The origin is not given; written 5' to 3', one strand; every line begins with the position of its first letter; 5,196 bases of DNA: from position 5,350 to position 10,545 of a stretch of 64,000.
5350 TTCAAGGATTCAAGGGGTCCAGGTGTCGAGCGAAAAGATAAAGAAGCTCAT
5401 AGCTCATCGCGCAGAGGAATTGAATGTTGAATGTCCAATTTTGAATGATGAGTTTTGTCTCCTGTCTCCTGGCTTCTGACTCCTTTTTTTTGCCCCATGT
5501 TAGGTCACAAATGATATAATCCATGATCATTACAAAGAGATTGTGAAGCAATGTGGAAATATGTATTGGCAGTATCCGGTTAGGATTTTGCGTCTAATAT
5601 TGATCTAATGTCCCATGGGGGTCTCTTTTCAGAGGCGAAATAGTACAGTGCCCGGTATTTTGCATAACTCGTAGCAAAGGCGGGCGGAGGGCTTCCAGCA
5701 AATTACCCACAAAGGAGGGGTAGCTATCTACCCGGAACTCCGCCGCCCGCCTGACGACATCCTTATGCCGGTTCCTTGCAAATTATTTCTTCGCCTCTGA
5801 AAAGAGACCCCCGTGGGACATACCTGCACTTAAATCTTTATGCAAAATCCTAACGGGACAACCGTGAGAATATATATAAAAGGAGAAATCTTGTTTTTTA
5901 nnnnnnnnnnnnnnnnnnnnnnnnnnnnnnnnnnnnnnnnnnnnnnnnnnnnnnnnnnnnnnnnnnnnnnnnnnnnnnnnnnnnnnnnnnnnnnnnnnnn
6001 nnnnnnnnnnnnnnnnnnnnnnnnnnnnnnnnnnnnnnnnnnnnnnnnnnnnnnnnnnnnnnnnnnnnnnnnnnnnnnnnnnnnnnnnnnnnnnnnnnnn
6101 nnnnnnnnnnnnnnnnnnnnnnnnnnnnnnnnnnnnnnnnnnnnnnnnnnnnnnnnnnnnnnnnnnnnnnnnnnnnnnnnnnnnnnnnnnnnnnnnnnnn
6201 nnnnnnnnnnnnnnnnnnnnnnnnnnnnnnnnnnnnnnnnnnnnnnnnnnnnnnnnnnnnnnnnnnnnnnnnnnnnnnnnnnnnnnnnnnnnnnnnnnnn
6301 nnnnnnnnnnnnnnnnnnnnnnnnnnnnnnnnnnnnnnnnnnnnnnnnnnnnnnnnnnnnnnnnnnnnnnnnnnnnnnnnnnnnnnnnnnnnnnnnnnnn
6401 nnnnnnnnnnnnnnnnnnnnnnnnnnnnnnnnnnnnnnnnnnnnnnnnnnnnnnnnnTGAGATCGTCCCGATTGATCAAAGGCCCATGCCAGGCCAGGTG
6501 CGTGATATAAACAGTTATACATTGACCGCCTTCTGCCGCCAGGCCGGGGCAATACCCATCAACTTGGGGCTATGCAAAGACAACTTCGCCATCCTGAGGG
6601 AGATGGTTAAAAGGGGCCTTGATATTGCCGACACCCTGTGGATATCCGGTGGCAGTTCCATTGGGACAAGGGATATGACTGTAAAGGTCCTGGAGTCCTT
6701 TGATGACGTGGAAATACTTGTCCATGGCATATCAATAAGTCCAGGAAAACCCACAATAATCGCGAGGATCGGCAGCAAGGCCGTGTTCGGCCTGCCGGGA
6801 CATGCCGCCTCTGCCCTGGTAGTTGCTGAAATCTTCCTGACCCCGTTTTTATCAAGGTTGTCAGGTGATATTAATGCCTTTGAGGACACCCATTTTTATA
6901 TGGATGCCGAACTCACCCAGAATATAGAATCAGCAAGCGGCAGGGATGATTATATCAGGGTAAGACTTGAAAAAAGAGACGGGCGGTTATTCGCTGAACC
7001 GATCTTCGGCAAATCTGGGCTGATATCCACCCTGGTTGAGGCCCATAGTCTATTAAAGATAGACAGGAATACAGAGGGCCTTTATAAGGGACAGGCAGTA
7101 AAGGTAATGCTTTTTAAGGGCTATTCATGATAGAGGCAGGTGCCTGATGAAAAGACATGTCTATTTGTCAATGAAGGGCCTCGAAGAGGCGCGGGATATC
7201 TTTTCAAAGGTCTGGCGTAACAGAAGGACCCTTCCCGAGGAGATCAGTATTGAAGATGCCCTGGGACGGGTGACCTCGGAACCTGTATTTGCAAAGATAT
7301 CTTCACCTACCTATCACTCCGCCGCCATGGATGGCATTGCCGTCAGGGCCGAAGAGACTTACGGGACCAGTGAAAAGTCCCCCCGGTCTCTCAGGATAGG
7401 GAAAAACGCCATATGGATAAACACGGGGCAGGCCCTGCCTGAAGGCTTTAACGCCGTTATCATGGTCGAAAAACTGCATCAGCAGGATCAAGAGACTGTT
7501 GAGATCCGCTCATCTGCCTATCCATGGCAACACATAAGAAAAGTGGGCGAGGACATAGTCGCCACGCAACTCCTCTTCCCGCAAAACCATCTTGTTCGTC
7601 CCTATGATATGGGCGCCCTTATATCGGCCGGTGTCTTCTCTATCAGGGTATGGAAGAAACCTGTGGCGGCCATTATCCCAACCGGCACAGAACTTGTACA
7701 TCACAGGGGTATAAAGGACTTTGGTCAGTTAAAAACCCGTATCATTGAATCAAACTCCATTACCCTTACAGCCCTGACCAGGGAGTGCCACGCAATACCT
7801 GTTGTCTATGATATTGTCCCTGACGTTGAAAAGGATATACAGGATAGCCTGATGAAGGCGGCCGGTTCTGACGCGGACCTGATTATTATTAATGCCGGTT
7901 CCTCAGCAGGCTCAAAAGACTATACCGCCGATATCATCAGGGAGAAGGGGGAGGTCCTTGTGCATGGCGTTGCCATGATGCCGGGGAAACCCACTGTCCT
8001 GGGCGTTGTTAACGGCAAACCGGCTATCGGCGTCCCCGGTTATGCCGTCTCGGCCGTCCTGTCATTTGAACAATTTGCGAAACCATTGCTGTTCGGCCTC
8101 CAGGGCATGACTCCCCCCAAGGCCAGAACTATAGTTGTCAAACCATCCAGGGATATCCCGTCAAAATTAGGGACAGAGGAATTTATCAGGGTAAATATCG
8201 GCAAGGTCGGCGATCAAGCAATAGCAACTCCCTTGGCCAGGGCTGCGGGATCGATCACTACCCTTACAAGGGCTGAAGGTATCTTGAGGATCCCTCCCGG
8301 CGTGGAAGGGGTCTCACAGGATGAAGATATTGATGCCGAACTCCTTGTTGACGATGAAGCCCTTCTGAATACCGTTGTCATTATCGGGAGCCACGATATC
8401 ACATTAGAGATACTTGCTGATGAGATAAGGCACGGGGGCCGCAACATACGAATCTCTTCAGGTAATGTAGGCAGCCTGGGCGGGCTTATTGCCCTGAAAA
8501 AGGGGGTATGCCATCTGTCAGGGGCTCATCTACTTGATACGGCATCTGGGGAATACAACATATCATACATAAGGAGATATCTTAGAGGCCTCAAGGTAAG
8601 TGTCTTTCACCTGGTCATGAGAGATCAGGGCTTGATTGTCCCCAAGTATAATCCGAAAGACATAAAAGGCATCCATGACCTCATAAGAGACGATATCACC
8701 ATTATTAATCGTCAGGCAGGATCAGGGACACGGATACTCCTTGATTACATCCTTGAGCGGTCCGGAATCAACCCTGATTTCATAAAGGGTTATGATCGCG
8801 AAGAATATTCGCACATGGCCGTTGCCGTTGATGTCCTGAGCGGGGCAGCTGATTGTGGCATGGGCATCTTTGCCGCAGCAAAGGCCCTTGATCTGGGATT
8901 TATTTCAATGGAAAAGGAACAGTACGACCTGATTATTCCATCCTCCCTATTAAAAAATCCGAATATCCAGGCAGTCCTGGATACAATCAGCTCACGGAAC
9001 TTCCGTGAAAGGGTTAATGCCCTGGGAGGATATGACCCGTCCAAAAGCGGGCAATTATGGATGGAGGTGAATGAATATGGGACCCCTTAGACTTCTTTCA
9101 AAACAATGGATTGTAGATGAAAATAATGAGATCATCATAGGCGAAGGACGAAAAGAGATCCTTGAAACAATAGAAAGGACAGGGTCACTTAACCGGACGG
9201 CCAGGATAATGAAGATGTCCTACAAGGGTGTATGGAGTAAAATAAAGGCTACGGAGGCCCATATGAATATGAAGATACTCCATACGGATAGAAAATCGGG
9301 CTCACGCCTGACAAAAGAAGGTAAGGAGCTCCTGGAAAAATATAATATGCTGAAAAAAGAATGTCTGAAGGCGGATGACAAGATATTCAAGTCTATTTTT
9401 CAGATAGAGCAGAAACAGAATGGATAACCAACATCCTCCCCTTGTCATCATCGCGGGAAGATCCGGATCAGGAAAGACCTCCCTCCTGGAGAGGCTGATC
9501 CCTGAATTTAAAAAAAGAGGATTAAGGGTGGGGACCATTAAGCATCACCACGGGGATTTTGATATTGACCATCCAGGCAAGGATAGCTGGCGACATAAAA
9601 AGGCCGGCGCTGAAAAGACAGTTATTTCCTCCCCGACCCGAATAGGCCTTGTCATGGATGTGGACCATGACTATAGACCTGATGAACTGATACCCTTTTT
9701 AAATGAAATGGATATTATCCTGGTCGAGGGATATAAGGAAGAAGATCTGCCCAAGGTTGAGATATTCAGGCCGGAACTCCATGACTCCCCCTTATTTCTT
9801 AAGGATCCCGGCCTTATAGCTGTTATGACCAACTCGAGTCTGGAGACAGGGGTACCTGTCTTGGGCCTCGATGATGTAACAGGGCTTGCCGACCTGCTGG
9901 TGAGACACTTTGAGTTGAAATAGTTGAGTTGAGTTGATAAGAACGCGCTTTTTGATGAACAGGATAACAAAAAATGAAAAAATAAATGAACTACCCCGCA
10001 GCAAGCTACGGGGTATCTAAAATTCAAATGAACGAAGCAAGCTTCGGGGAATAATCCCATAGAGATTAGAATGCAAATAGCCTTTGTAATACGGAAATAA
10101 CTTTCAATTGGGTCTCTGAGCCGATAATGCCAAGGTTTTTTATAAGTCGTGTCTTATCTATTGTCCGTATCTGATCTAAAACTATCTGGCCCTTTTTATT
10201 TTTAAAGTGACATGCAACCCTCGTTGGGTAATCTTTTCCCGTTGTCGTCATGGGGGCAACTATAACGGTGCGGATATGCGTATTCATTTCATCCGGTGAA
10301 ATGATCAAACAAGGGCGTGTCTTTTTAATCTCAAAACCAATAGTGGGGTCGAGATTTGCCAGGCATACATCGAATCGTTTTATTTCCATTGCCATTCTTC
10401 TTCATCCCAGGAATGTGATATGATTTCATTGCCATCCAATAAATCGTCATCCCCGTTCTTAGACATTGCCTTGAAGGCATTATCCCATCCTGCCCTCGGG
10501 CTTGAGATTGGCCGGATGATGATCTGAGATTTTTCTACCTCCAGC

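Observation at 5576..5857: Dense family of ~215-285 bp long-hairpin palindromic repeats (LHR): 7 copies in 64 kb, no coding capacity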

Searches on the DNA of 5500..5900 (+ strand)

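Call 38: search_rna_families(source=window, start=5500, end=5900, threshold=evalue, max_evalue=10)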
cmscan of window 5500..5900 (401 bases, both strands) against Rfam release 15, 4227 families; matches with E-value up to 10: 0.
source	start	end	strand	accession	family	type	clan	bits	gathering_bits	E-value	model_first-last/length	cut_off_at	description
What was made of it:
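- On Any Rfam RNA family: Region 5500-5900 gives no match at E ≤ 10 (call 38).
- No Rfam family matches at E ≤ 10 (call 38).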

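Call 58: search_dna_similar(query=window:5576-5857:+, collection=plasmids, mode=distant, max_evalue=0.001)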
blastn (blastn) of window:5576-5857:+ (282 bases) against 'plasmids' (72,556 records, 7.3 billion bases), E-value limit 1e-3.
No match.

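Call 59: search_dna_similar(query=window:5576-5857:+, collection=phages, mode=distant, max_evalue=0.001)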
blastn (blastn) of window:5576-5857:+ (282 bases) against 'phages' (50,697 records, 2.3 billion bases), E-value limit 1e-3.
No match.

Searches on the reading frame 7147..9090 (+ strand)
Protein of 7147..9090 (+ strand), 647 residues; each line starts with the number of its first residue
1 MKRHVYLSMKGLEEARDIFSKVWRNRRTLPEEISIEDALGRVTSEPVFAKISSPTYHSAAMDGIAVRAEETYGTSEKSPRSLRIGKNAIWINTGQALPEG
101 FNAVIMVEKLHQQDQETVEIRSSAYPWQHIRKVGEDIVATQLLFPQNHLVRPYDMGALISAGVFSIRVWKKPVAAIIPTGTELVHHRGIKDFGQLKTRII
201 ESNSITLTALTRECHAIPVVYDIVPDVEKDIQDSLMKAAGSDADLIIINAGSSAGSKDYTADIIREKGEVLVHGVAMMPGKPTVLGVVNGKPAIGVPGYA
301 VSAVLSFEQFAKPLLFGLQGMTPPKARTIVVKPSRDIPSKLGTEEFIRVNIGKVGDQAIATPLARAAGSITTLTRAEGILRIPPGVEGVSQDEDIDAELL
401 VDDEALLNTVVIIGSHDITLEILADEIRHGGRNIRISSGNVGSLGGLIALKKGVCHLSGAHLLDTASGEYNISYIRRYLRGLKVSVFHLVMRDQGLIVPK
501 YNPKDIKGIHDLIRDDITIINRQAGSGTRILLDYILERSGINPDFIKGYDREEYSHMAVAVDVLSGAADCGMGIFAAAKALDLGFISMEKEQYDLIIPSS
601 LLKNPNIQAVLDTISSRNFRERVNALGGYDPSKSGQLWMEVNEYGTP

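Call 16: find_encoding_contigs(protein=window:7147-9090:+, flank=10000, max_places=6)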
Protein window:7147-9090:+ (647 aa): no gene with exactly this product is on record in the collection.

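Call 17: search_protein_families(library=pfam, proteins=[window:7147-9090:+])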
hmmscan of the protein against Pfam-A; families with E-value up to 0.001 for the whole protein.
window:7147-9090:+ (647 aa): 5 families
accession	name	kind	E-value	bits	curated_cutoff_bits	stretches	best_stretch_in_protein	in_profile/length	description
PF12727.12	PBP_like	-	1.2e-69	233.8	27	1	425-614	2-192/193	PBP superfamily domain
PF03453.22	MoeA_N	-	3.5e-38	131.2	30.8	1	12-162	3-160/160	MoeA N-terminal region (domain I and II)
PF00994.29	MoCF_biosynth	-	7.8e-22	78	26.6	1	175-315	1-142/144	Probable molybdopterin binding domain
PF03454.20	MoeA_C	-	1.1e-09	38.8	22.1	1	334-400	5-72/72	MoeA C-terminal region (domain IV)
PF12974.12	Phosphonate-bd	-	0.00022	21.2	27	1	496-573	89-162/242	ABC transporter, phosphonate, periplasmic substrate-binding protein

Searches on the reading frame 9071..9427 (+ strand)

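Call 50: search_protein_families(library=pfam, max_evalue=0.00001, proteins=[window:9071-9427:+])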
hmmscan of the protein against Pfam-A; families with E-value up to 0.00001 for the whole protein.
window:9071-9427:+ (118 aa): 1 family
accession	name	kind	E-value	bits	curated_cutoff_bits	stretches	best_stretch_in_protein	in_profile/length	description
PF00126.33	HTH_1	-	3.8e-08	33.6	26.6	1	29-85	5-60/60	Bacterial regulatory helix-turn-helix protein, lysR family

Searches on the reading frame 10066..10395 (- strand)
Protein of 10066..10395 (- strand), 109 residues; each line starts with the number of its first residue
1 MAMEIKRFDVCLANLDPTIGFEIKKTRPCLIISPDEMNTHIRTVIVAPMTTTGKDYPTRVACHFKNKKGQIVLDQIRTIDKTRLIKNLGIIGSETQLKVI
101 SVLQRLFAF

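Call 50: search_protein_families(library=pfam, max_evalue=0.00001, proteins=[window:10066-10395:-])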
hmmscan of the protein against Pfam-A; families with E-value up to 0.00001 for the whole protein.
window:10066-10395:- (109 aa): 1 family
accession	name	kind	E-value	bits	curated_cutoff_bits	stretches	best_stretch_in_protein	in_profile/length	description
PF02452.23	PemK_toxin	-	7e-28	97.4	23.1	1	6-107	1-109/109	PemK-like, MazF-like toxin of type II toxin-antitoxin system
